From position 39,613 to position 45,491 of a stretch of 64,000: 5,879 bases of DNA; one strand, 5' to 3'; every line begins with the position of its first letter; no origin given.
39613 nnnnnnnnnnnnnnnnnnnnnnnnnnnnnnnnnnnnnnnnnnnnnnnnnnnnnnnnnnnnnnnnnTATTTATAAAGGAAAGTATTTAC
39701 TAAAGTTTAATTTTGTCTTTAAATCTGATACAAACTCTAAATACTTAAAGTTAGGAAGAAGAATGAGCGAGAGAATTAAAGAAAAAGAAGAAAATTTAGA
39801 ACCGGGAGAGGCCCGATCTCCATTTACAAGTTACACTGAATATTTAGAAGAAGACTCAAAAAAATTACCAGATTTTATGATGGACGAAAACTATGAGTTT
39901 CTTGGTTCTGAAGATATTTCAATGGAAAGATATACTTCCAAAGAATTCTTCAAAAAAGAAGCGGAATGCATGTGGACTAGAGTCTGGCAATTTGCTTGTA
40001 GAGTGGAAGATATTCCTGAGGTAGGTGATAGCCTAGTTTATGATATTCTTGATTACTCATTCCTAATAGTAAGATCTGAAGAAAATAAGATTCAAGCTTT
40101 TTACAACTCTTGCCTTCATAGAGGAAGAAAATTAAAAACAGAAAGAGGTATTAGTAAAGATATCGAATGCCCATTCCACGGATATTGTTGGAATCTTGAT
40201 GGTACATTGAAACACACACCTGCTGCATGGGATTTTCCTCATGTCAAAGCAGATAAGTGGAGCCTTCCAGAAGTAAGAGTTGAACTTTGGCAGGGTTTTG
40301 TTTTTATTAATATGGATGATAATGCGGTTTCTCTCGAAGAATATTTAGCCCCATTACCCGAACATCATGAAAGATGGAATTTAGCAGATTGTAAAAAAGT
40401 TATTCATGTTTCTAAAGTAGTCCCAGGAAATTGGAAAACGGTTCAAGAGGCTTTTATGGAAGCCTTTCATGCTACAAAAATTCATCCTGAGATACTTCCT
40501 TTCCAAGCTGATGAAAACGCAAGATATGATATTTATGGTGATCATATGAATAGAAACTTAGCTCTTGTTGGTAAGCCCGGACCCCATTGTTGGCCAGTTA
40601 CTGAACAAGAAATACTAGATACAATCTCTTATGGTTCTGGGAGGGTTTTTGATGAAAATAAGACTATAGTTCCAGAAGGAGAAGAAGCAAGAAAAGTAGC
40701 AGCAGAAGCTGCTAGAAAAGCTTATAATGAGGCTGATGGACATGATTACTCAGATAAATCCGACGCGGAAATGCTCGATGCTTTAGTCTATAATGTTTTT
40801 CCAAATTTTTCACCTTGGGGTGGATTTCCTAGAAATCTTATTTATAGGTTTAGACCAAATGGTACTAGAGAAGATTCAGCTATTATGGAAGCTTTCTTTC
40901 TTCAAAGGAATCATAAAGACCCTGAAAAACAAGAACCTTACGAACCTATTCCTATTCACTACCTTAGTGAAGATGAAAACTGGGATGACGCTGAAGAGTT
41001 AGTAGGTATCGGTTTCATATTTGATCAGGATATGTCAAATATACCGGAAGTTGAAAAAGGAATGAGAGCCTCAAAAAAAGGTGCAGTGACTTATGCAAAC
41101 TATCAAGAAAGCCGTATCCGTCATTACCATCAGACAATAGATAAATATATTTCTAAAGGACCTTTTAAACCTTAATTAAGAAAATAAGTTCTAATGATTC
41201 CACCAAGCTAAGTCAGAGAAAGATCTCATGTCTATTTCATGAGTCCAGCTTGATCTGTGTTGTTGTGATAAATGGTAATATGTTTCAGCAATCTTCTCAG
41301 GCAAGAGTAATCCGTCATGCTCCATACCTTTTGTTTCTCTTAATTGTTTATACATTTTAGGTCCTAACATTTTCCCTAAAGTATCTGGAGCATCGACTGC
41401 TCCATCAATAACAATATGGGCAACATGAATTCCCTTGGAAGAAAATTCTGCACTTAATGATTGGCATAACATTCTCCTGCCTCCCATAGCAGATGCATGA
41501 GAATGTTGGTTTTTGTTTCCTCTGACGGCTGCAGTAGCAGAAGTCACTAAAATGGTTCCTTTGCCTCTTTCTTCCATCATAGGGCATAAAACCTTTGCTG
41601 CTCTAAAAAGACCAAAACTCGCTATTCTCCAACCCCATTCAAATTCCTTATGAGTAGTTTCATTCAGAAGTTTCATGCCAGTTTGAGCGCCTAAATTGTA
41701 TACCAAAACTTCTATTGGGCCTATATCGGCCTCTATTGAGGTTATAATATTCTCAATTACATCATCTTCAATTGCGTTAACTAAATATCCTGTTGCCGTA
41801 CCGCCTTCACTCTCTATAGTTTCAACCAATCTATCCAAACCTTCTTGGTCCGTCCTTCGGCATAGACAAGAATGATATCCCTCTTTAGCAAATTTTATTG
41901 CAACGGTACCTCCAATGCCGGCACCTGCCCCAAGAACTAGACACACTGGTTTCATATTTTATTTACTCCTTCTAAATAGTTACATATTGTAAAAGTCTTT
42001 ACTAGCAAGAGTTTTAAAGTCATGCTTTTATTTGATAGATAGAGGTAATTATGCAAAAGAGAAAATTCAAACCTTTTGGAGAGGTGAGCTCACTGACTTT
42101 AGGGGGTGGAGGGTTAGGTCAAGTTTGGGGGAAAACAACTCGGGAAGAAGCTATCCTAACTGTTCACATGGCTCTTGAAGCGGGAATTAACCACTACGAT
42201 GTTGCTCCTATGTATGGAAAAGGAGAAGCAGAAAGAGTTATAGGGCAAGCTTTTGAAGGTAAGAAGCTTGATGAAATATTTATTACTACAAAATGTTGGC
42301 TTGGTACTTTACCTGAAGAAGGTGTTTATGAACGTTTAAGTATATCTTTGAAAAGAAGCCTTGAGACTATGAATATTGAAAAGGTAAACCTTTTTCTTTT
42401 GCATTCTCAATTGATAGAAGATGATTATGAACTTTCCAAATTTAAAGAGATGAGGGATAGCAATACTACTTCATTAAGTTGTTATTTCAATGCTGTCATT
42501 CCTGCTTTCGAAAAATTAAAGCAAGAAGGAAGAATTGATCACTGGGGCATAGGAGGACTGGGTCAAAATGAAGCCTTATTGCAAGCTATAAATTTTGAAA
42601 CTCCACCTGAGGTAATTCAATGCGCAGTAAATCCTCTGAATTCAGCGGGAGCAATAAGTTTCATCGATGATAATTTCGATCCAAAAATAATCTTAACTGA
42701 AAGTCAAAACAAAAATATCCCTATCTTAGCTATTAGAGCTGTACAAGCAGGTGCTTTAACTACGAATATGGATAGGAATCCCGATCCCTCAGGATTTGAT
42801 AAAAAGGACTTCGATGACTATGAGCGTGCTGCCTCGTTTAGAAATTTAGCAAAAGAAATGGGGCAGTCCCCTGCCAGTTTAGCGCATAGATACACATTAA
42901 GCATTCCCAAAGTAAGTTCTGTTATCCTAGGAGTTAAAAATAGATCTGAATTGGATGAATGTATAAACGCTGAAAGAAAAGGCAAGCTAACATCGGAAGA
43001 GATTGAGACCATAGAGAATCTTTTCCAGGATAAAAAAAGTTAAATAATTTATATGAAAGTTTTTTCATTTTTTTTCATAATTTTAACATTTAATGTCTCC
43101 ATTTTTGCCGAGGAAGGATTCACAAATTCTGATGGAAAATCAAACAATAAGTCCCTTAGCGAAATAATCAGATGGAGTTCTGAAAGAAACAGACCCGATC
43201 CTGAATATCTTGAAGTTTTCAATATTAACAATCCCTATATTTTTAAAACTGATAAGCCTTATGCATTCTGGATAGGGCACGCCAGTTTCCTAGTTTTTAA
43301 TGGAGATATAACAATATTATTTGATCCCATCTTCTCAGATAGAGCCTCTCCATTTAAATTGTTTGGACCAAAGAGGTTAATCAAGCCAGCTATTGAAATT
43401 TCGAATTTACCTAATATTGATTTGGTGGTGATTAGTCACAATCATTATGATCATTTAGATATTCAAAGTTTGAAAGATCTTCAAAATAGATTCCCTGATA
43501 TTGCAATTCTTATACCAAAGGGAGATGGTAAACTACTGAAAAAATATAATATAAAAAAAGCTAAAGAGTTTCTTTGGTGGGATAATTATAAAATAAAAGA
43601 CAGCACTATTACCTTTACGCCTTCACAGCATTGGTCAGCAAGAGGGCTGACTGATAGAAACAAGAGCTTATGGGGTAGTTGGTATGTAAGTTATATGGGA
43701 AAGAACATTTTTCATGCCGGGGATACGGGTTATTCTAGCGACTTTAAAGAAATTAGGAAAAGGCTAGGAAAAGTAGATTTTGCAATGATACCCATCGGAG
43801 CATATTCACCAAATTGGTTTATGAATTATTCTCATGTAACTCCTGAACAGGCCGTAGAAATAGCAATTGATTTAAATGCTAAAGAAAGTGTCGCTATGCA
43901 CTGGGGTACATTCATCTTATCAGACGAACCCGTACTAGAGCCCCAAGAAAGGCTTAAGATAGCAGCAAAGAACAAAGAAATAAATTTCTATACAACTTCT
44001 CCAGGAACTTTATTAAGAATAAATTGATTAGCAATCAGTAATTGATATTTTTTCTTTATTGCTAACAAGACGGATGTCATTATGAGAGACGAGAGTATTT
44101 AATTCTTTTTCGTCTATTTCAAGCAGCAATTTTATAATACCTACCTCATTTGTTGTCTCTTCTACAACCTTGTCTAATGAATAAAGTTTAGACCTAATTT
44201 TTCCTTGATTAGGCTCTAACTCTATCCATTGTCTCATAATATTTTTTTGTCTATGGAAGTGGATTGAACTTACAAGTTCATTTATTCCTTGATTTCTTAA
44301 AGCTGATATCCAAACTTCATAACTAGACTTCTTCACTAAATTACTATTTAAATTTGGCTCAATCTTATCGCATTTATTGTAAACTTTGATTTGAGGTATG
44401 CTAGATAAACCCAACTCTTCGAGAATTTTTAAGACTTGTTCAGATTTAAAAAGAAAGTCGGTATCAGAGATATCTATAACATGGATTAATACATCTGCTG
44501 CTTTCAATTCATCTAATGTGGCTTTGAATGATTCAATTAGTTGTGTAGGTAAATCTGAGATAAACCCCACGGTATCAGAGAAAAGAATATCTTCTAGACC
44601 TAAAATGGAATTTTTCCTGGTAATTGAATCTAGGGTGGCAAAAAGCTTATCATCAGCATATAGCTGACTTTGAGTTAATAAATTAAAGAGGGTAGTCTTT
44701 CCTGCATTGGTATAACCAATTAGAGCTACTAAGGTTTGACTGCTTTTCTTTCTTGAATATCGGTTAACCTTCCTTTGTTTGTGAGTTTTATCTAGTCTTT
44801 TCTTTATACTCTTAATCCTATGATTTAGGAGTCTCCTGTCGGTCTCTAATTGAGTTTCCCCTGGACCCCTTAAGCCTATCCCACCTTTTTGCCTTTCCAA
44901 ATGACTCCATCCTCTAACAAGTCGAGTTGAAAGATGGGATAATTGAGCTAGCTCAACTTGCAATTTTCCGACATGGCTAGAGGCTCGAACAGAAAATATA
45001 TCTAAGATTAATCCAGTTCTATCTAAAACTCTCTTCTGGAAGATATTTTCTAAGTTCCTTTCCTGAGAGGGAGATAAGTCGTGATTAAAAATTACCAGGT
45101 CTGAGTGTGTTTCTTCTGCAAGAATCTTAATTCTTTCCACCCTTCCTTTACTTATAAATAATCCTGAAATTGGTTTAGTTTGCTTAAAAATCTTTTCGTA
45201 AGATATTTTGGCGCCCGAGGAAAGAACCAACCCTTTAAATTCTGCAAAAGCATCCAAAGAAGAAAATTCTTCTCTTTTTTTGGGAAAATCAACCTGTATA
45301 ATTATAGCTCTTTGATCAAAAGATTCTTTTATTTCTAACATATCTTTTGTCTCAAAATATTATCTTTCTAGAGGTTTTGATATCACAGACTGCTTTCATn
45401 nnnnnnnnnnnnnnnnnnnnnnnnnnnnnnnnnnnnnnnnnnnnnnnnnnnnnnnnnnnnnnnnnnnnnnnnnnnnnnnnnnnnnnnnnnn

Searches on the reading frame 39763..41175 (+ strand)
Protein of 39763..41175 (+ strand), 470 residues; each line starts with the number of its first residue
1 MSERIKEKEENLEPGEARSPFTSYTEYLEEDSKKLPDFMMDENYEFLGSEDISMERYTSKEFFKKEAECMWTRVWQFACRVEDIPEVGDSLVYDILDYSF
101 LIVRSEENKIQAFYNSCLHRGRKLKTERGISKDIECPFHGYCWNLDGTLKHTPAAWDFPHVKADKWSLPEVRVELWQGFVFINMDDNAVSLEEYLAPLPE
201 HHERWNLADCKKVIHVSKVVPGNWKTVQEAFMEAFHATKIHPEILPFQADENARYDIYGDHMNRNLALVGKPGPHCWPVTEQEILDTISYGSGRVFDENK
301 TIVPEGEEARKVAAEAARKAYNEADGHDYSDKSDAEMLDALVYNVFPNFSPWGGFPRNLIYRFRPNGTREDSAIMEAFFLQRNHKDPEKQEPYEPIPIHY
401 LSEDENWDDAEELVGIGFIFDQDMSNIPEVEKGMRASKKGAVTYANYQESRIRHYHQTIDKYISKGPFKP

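Call 61: search_protein_families(library=pfam, proteins=[window:39763-41175:+], max_evalue=0.00001)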
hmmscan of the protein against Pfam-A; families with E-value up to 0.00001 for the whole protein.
window:39763-41175:+ (470 aa): 2 families
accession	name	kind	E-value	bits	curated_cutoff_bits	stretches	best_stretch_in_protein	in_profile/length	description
PF00848.25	Ring_hydroxyl_A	-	1.5e-16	61.4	24.9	1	209-464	3-207/208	Ring hydroxylating alpha subunit (catalytic domain)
PF00355.32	Rieske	-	1.7e-15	57.1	20.3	1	75-155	2-81/88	Rieske [2Fe-2S] domain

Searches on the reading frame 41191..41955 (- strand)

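Call 62: search_protein_families(library=pfam, proteins=[window:41191-41955:-], max_evalue=0.00001)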
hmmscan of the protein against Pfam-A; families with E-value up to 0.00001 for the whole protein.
window:41191-41955:- (254 aa): 2 families
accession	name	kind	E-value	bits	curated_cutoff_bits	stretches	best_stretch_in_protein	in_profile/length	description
PF00106.31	adh_short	-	5e-26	91.8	26.6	1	4-182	2-178/195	short chain dehydrogenase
PF13561.12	adh_short_C2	-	5.6e-22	78.9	27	1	9-236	1-223/236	Enoyl-(Acyl carrier protein) reductase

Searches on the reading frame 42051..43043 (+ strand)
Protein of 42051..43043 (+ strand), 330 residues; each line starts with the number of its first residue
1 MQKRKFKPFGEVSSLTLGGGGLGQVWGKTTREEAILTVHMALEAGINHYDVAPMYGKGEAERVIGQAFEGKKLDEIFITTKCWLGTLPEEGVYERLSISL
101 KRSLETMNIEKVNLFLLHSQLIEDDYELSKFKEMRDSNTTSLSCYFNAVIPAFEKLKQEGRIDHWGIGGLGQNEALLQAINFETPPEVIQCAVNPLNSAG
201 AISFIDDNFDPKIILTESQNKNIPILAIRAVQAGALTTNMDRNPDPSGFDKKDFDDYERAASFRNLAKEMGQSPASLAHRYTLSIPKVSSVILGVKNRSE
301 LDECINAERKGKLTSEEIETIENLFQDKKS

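Call 62: search_protein_families(library=pfam, proteins=[window:42051-43043:+], max_evalue=0.00001)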
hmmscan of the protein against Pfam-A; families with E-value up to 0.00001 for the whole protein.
window:42051-43043:+ (330 aa): 1 family
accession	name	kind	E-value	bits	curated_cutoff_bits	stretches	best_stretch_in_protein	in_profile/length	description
PF00248.27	Aldo_ket_red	-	8.2e-55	186.4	24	1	15-324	2-289/291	Aldo/keto reductase family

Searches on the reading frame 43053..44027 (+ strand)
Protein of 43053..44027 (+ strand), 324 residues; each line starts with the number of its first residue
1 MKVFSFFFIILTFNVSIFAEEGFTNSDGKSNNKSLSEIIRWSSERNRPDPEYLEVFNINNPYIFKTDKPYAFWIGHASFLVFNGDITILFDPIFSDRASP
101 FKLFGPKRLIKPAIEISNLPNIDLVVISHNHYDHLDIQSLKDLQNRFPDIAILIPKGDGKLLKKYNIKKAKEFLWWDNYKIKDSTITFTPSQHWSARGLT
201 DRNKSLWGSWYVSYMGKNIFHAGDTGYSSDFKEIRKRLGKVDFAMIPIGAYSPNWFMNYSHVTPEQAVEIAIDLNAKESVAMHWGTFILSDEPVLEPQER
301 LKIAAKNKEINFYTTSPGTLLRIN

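Call 62: search_protein_families(library=pfam, proteins=[window:43053-44027:+], max_evalue=0.00001)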
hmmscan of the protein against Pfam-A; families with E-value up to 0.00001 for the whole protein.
window:43053-44027:+ (324 aa): 3 families
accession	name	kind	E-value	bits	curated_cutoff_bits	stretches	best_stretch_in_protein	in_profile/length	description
PF12706.13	Lactamase_B_2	-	6.6e-40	137.3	27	1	88-284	3-200/200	Beta-lactamase superfamily domain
PF13483.12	Lactamase_B_3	-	2.2e-20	73.7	24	1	73-283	4-160/160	Beta-lactamase superfamily domain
PF00753.33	Lactamase_B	-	7.6e-06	26.4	22.7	0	75-158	5-78/196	Metallo-beta-lactamase superfamily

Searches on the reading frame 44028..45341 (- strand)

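Call 62: search_protein_families(library=pfam, proteins=[window:44028-45341:-], max_evalue=0.00001)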
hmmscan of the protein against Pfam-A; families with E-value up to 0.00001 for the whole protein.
window:44028-45341:- (437 aa): 3 families
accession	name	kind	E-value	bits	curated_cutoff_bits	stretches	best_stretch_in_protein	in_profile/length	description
PF16360.10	GTP-bdg_M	-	6.3e-29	100.8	29.5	1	119-197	1-79/79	GTP-binding GTPase Middle Region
PF13167.11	GTP-bdg_N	-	5.7e-24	84.9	25.4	1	32-116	4-88/89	GTP-binding GTPase N-terminal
PF01926.29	MMR_HSR1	-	1.3e-18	67.6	21.9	1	205-323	2-113/113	50S ribosome-binding GTPase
